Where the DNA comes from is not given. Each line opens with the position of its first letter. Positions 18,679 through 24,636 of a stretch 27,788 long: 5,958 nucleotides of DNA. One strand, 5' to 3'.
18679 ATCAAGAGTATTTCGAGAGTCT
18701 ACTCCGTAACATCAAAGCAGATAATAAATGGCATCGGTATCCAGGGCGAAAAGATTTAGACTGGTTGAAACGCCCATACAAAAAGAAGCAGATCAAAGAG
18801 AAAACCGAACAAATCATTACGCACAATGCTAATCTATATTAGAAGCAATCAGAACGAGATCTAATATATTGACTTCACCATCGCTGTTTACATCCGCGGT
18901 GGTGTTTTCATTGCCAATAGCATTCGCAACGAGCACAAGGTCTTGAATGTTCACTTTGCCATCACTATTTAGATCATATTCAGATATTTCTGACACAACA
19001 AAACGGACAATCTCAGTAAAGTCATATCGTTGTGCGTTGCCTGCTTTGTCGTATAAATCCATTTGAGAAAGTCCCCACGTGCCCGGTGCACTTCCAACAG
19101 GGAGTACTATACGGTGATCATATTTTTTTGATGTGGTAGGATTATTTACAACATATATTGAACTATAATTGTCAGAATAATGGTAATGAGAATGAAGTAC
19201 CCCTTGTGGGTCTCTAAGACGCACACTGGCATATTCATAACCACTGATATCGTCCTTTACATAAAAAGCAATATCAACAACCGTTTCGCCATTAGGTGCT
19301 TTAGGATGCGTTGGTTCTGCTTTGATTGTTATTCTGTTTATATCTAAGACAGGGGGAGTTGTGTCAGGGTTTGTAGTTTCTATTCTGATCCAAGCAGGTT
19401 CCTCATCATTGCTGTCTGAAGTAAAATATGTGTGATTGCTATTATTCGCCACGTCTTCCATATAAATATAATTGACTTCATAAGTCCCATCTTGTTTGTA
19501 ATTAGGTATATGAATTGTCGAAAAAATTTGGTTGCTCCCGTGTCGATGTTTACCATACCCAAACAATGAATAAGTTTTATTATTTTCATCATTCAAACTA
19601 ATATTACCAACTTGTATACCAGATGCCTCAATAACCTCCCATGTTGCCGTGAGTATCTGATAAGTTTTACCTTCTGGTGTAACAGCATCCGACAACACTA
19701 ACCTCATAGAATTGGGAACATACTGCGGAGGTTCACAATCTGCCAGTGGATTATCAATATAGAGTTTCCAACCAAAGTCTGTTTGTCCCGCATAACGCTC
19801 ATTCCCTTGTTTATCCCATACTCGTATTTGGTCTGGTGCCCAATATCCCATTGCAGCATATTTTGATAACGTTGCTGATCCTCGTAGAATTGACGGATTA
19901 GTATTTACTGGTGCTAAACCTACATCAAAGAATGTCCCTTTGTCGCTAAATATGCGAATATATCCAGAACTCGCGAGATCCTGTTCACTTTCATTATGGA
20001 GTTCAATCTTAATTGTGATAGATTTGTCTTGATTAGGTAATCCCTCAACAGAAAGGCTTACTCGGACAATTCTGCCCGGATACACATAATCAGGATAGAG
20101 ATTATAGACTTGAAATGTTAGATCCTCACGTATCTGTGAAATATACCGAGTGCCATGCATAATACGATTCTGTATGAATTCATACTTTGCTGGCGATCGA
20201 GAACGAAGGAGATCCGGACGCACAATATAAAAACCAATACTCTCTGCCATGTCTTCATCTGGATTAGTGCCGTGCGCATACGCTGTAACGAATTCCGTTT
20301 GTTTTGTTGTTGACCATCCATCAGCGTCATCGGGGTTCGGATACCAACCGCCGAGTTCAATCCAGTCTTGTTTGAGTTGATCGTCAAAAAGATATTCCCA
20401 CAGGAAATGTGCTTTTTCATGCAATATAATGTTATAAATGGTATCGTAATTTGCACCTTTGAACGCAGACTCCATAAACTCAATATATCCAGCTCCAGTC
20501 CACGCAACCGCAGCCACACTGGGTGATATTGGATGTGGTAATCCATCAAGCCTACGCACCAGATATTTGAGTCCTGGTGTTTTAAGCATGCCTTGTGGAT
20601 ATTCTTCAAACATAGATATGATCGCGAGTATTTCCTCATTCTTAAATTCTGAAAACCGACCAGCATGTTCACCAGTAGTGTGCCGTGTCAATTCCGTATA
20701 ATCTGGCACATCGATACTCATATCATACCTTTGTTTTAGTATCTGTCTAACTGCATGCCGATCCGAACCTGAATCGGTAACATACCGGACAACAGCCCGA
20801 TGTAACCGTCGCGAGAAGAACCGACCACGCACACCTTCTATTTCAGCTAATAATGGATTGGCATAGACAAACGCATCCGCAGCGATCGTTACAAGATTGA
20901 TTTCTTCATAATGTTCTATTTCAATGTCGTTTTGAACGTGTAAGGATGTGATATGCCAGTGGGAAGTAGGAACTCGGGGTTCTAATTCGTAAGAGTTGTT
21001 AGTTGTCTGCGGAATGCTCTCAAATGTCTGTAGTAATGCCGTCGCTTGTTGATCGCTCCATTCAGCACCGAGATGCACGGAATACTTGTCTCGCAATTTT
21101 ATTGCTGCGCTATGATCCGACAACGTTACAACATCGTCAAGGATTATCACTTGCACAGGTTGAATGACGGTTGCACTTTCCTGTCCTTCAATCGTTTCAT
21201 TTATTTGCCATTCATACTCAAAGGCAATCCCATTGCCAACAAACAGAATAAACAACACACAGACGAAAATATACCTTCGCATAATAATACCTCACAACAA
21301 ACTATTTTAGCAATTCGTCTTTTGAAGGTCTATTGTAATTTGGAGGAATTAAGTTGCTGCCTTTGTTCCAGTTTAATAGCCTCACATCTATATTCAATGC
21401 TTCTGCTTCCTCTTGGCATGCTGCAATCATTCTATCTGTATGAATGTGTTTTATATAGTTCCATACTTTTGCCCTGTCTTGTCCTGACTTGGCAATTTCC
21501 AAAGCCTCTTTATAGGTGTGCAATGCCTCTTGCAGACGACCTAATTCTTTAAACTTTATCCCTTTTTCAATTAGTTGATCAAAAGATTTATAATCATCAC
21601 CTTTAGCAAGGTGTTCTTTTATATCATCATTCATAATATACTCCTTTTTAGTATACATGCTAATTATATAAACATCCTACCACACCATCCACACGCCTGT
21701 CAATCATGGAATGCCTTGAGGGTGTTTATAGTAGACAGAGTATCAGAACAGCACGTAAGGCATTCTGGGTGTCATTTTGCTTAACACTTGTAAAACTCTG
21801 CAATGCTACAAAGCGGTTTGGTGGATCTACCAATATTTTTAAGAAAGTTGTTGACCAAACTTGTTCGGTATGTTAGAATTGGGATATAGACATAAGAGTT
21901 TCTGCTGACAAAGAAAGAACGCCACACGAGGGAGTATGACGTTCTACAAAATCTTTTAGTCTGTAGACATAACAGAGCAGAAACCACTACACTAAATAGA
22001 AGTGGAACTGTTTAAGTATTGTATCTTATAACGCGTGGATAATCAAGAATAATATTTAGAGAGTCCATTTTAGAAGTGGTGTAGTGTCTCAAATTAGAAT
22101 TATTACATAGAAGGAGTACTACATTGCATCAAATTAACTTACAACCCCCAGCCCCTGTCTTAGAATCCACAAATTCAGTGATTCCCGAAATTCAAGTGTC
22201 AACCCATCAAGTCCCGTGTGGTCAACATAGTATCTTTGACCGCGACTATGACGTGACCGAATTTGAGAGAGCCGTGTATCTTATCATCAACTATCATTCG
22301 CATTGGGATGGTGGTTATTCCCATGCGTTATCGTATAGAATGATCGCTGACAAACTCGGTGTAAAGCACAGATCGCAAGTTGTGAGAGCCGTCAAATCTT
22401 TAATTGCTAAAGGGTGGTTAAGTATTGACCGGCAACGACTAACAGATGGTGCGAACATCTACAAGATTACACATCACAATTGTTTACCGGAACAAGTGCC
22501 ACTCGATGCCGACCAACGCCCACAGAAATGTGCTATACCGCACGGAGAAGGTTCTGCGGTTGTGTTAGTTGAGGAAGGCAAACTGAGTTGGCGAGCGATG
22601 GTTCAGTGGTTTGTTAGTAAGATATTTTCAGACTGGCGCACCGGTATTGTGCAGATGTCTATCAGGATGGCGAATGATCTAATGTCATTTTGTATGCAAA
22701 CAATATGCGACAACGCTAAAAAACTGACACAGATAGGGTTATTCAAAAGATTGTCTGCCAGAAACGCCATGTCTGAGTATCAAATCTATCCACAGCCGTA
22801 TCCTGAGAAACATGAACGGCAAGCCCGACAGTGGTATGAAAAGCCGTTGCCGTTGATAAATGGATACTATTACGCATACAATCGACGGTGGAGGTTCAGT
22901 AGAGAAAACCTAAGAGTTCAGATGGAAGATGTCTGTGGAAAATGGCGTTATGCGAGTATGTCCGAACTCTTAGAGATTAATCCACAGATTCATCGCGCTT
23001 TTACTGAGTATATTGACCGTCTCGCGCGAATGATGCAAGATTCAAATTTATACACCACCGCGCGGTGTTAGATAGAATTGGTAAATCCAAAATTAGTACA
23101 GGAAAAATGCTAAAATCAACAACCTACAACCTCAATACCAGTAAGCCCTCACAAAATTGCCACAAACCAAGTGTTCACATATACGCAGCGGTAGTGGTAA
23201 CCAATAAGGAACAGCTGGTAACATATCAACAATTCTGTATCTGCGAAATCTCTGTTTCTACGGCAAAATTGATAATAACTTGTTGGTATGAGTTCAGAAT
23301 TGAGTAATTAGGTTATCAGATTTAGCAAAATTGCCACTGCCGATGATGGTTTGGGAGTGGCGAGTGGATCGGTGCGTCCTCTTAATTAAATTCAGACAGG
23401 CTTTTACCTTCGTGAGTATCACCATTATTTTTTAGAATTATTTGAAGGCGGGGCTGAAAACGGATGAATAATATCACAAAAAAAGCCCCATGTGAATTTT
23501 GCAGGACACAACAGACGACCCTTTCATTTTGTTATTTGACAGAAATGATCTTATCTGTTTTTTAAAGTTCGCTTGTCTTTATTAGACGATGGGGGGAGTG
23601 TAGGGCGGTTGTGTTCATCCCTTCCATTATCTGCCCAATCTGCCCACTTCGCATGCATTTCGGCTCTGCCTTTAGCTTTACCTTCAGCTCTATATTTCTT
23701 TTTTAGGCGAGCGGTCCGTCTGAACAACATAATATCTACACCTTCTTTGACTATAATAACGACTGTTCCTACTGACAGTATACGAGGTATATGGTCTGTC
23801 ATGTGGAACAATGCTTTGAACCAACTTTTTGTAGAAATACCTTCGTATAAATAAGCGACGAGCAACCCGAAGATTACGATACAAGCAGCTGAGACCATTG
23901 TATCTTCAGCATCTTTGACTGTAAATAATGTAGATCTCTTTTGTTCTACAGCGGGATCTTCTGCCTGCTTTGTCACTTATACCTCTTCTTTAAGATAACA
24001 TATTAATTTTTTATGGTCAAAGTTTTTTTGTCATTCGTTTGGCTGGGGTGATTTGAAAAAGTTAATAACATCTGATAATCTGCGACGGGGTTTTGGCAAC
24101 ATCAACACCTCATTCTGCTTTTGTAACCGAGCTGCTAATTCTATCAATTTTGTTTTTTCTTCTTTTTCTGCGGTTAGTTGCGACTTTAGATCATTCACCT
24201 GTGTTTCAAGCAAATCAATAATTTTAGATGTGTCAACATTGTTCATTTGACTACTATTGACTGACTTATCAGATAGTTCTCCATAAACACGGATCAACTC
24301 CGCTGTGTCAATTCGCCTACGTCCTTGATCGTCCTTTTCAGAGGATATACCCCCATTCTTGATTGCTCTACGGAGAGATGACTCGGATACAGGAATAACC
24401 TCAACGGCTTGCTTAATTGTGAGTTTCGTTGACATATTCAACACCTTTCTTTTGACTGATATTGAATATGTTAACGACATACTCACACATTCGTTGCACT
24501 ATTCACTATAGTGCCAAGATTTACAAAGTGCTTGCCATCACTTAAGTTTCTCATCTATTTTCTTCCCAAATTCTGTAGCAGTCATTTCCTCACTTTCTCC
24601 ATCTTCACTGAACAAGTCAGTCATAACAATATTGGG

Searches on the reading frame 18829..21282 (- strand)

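Call 7: search_protein_families(library=pfam, proteins=[window:18829-21282:-], max_evalue=0.01)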
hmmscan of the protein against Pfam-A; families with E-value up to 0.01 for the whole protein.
window:18829-21282:- (817 aa): 4 families
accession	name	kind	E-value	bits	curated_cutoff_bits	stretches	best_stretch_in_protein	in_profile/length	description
PF00404.24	Dockerin_1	-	9e-08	32.6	22.9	1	769-814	2-54/57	Dockerin type I domain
PF23034.1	DUF7035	-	0.0016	19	27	1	651-757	11-111/137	Domain of unknown function (DUF7035)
PF00036.39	EF-hand_1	-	0.0017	18.2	25.4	0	766-785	6-25/29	EF hand domain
PF15887.11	Peptidase_Mx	-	0.0092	15.9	27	0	279-366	83-177/236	Putative zinc-binding metallo-peptidase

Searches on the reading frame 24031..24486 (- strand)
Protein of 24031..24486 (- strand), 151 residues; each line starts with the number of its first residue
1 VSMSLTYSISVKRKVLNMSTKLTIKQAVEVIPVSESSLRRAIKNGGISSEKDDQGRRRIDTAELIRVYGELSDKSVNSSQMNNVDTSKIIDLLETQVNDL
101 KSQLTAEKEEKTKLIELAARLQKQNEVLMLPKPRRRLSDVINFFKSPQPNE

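Call 20: search_protein_families(library=phrogs, proteins=[window:24031-24486:-], max_evalue=0.01)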
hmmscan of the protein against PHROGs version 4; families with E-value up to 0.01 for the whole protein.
window:24031-24486:- (151 aa): 5 families
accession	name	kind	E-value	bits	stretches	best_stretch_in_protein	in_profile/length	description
phrog_57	-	head and packaging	2.7e-06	28.4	1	14-114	5-105/199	terminase small subunit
phrog_22784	-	unknown function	1.9e-05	25.9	1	11-78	8-70/76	-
phrog_66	-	integration and excision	0.00051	20.8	1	14-103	86-171/412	excisionase and transcriptional regulator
phrog_7506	-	integration and excision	0.0021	19.4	1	20-71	14-63/78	recombination directionality factor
phrog_6620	-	integration and excision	0.005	17.4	1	22-106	2-86/201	transposase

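Call 33: search_protein_families(library=pfam, proteins=[window:24031-24486:-], max_evalue=0.01)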
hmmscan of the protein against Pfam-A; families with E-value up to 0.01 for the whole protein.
window:24031-24486:- (151 aa): 1 family
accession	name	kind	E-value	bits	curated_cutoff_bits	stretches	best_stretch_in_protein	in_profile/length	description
PF12728.13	HTH_17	-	2.4e-05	24.9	27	1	22-66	2-45/51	Helix-turn-helix domain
